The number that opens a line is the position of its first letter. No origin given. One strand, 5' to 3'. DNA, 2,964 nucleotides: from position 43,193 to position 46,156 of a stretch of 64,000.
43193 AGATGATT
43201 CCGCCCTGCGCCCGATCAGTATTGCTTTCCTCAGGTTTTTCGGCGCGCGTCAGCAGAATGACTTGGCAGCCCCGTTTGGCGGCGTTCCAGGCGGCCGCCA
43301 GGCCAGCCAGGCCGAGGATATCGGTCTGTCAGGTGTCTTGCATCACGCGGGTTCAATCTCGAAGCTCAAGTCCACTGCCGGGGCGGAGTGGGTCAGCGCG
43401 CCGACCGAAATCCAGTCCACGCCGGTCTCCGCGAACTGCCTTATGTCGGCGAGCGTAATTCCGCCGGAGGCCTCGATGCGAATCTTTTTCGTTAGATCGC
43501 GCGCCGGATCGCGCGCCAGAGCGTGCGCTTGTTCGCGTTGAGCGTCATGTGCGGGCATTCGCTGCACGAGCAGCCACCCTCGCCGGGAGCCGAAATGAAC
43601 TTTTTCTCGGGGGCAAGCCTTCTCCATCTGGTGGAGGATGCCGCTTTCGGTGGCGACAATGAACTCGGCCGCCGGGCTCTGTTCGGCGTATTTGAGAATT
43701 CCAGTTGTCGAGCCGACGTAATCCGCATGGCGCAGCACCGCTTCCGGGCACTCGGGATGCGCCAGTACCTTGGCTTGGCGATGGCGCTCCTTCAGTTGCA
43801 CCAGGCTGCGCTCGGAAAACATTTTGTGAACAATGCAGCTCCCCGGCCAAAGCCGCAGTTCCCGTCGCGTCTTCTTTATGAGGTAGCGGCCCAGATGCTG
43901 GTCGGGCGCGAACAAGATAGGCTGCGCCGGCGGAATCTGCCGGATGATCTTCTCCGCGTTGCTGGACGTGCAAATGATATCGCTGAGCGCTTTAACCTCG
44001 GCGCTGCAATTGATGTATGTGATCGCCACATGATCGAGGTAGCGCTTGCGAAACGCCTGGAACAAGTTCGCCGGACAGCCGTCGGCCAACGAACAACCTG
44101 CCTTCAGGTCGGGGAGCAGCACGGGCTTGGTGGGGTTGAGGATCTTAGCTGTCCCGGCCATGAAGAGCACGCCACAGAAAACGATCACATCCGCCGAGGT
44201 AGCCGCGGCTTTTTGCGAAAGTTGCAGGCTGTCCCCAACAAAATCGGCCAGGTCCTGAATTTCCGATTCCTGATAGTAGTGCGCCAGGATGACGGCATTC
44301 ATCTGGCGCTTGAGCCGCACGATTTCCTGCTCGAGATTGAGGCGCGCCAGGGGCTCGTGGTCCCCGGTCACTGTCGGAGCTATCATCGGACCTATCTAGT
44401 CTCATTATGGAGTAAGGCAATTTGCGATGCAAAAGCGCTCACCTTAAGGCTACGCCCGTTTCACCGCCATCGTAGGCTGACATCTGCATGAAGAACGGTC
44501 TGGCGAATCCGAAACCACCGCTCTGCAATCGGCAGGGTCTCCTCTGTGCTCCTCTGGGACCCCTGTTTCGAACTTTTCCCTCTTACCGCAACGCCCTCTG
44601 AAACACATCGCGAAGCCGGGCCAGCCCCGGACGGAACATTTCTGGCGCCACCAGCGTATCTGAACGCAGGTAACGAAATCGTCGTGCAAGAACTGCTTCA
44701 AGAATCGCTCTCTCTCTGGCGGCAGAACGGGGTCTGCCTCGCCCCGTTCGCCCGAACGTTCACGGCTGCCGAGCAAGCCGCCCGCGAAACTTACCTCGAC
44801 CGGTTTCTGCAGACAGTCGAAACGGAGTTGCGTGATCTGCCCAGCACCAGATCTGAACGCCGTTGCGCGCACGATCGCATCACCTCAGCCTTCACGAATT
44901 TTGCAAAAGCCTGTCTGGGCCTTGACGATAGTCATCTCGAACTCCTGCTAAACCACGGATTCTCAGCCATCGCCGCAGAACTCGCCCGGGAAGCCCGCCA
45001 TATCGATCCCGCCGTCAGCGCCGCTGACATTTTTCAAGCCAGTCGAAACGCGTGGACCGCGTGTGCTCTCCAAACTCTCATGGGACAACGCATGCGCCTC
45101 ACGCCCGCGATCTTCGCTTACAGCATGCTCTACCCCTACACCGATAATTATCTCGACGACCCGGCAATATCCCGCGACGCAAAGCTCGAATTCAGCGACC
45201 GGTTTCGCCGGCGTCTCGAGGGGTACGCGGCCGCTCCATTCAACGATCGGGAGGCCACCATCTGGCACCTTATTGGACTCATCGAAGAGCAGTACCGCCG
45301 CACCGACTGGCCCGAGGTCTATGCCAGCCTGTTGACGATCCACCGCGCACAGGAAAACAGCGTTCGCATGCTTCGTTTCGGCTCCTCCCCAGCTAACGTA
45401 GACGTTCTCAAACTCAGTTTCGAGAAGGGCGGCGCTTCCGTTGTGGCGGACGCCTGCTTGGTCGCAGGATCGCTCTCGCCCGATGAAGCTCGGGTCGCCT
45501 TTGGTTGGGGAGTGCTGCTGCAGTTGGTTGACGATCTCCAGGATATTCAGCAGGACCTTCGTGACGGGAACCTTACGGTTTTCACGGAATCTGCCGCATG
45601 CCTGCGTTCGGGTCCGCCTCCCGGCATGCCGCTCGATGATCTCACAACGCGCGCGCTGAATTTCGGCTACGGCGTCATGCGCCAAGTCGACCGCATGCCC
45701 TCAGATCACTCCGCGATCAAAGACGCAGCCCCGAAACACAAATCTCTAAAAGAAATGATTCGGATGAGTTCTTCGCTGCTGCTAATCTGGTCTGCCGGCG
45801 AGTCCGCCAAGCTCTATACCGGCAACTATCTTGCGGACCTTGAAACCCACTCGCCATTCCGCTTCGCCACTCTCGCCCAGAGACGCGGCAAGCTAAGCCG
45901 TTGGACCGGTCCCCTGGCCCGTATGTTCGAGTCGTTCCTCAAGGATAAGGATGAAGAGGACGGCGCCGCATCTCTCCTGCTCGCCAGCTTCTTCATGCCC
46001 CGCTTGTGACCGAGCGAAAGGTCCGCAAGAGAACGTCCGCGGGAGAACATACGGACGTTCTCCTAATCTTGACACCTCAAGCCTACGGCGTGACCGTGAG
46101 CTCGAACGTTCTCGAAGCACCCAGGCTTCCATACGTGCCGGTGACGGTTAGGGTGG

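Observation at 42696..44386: De novo NAD biosynthesis cluster nadA-nadC-nadB is decayed by three independent lesions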

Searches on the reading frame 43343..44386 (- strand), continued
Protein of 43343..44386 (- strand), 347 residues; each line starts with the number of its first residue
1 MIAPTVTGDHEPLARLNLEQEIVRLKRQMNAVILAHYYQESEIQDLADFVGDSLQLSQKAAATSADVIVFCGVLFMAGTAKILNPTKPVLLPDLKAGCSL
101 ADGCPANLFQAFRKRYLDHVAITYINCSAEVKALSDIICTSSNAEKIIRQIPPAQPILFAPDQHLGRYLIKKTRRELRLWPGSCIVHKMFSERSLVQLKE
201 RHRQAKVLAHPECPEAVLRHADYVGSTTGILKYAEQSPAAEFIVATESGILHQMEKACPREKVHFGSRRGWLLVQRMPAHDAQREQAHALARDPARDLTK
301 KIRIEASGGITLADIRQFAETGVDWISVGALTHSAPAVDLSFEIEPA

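Call 62: find_encoding_contigs(protein=P0124, flank=10000, max_places=5)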
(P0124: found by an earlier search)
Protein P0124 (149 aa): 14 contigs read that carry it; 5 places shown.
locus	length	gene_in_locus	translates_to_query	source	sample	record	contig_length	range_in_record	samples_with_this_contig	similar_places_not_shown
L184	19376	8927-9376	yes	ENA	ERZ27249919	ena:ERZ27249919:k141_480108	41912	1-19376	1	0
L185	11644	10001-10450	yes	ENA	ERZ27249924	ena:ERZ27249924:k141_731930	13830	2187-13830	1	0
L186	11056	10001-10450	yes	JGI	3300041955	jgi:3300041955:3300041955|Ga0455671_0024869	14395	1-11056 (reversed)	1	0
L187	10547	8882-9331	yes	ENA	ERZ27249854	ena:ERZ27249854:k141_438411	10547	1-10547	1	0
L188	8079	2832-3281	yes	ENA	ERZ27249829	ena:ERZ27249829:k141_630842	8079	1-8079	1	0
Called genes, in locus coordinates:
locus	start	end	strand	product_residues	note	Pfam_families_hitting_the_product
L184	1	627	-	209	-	?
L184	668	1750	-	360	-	PF03460:NIR_SIR_ferr, PF01077:NIR_SIR, PF12838:Fer4_7 (weak)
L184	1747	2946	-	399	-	PF03460:NIR_SIR_ferr, PF01077:NIR_SIR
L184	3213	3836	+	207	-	PF13241:NAD_binding_7, PF14824:Sirohm_synth_M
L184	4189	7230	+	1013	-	PF09286:Pro-kuma_activ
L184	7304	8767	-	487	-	-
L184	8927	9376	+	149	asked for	PF02445:NadA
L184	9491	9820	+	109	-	PF02445:NadA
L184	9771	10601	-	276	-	-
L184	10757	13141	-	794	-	PF00930:DPPIV_N (faint), PF02897:Peptidase_S9_N (faint), PF25174:Beta-prop_THOC3 (faint), PF26550:Tricorn_2nd, PF26549:Tricorn_N, PF07676:PD40, PF20434:BD-FAE, PF00326:Peptidase_S9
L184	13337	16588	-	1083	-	PF13620:CarboxypepD_reg, PF17210:SdrD_B (weak), PF22904:NOMO1-like_2nd (faint), PF25183:OMP_b-brl_4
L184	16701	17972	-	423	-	PF13490:zf-HC2 (faint)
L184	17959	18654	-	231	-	PF07638:Sigma70_ECF (faint), PF04542:Sigma70_r2, PF08281:Sigma70_r4_2, PF04545:Sigma70_r4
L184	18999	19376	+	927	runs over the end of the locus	PF04185:Phosphoesterase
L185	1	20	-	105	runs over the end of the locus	PF04358:DsrC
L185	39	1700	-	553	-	PF14691:Fer4_20, PF01262:AlaDh_PNT_C (faint), PF01266:DAO, PF01946:Thi4 (weak), PF07992:Pyr_redox_2, PF13450:NAD_binding_8, PF13738:Pyr_redox_3 (weak), PF00070:Pyr_redox (weak), +2 more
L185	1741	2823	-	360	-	PF03460:NIR_SIR_ferr, PF01077:NIR_SIR, PF12838:Fer4_7 (weak)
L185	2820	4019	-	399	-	PF03460:NIR_SIR_ferr, PF01077:NIR_SIR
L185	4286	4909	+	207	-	PF13241:NAD_binding_7, PF14824:Sirohm_synth_M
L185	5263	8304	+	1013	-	PF09286:Pro-kuma_activ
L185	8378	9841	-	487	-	-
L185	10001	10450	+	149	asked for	PF02445:NadA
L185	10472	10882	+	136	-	PF02445:NadA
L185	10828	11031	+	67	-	PF01729:QRPTase_C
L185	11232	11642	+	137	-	?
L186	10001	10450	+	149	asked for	PF02445:NadA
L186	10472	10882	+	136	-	PF02445:NadA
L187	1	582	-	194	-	?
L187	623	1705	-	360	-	PF03460:NIR_SIR_ferr, PF01077:NIR_SIR, PF12838:Fer4_7 (weak)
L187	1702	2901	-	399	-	PF03460:NIR_SIR_ferr, PF01077:NIR_SIR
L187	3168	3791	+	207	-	PF13241:NAD_binding_7, PF14824:Sirohm_synth_M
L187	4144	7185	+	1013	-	PF09286:Pro-kuma_activ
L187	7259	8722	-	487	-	-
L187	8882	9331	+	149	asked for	PF02445:NadA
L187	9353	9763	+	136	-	PF02445:NadA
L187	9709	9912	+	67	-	PF01729:QRPTase_C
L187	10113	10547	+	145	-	?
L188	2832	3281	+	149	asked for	PF02445:NadA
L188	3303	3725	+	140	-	PF02445:NadA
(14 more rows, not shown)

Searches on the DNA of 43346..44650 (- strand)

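Call 47: search_rna_families(source=window, start=44300, end=44650, threshold=evalue, max_evalue=10, show_alignments=3)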
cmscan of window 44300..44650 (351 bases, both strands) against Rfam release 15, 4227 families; matches with E-value up to 10: 0.
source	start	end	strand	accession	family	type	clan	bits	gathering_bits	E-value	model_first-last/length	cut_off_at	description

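Call 48: search_rna_families(sources=[L004, L007, L095, L098, L104], threshold=gathering)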
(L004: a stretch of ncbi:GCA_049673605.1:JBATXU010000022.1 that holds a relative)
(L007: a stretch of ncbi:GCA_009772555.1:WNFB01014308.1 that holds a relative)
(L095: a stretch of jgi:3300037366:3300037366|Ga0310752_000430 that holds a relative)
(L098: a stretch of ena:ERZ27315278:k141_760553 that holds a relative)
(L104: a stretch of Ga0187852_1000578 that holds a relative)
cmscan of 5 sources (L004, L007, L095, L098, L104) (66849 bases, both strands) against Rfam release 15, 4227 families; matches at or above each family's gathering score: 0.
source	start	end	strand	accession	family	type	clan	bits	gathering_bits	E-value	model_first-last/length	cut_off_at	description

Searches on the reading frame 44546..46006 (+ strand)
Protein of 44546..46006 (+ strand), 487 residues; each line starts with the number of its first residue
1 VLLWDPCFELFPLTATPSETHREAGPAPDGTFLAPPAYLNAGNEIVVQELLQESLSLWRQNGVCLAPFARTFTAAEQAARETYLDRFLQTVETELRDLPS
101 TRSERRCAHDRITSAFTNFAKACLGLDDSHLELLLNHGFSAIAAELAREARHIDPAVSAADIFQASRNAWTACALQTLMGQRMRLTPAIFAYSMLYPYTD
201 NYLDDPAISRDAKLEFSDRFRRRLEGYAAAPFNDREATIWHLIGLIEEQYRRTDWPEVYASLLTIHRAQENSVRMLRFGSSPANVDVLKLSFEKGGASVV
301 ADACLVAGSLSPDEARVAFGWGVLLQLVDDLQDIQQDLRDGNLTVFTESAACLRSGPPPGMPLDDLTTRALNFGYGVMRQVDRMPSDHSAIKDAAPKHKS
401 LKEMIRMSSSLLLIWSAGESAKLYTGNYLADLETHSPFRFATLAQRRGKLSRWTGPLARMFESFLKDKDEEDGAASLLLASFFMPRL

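Call 26: find_related_loci(query=window:44546-46006:+, collection=genome_contigs, flank=10000)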
Query window:44546-46006:+ (487 aa) in genome_contigs; peptide patterns used: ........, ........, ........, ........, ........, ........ (x = any residue, [..] = any of these).
478 stretches matched a pattern; 423 encode a relative of the query (tblastn E <= 1e-3); the best 80 are kept; 80 distinct loci.
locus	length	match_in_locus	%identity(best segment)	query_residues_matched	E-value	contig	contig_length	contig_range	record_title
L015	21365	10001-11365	78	31-487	0e+0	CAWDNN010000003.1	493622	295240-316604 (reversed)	MAG: uncultured Acidobacteriota bacterium isolate MFD03399.bin.2.26 genome assembly, contig: contig_16282, whole genome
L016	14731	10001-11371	75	29-487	0e+0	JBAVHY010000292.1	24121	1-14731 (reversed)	MAG: Candidatus Acidiferrum sp. isolate MFD02551_ilm_asm_bin5 k127_13204, whole genome shotgun sequence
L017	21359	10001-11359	75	29-487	0e+0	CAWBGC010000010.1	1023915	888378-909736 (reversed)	MAG: uncultured Acidobacteriota bacterium isolate MFD09222.bin.1.180 genome assembly, contig: contig_36800, whole genome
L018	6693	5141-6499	74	29-487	0e+0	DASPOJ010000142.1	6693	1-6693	MAG TPA_asm: Candidatus Methylomirabilota bacterium isolate SMAG_U12144 k141_417091, whole genome shotgun sequence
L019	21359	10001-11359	75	29-487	0e+0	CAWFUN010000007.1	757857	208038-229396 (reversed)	MAG: Terriglobia bacterium isolate MFD05377.bin.2.35 genome assembly, contig: contig_90310, whole genome shotgun sequenc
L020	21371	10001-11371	71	29-487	0e+0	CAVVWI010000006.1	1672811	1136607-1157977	MAG: uncultured Acidobacteriota bacterium isolate MFD03399.bin.1.73 genome assembly, contig: contig_801, whole genome sh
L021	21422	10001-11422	68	26-487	0e+0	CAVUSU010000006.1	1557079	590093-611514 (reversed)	MAG: uncultured Acidobacteriota bacterium isolate MFD00964.bin.1.235 genome assembly, contig: contig_43366, whole genome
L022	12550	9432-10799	69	29-486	0e+0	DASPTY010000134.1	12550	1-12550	MAG TPA_asm: Candidatus Limnocylindrales bacterium isolate SMAG_U12289 k141_705712, whole genome shotgun sequence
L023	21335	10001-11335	68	40-486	0e+0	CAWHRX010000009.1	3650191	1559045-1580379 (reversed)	MAG: uncultured Acidobacteriota bacterium isolate MFD05580.bin.1.127 genome assembly, contig: contig_4695, whole genome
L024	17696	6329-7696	67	29-486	0e+0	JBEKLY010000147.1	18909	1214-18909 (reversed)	MAG: Terriglobia bacterium isolate SPRUCE 381 SPRUCE_381_147, whole genome shotgun sequence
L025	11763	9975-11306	70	47-487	9e-177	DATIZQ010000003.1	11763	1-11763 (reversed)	MAG TPA_asm: Candidatus Acidoferrum sp. isolate SMAG_U15305 k141_2424680, whole genome shotgun sequence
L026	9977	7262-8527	59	47-487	4e-159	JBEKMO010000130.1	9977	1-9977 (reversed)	MAG: Bryobacteraceae bacterium isolate SPRUCE 396 SPRUCE_396_130, whole genome shotgun sequence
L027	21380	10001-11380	72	29-485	0e+0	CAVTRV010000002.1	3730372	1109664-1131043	MAG: uncultured Acidobacteriota bacterium isolate MFD00731.bin.1.2 genome assembly, contig: contig_1181, whole genome sh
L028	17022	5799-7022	57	48-475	6e-152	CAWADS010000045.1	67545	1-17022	MAG: Candidatus Acidoferrales bacterium isolate MFD03726.bin.3.53 genome assembly, contig: contig_52968, whole genome sh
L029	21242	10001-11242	56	48-479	1e-151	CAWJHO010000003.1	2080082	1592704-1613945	MAG: uncultured Acidobacteriota bacterium isolate MFD03323.bin.1.136 genome assembly, contig: contig_32425, whole genome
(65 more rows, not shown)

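Call 39: search_protein_families(library=pfam, proteins=[window:44546-46006:+], max_evalue=0.0001)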
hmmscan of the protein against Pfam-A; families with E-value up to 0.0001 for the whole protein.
window:44546-46006:+ (487 aa): 0 families
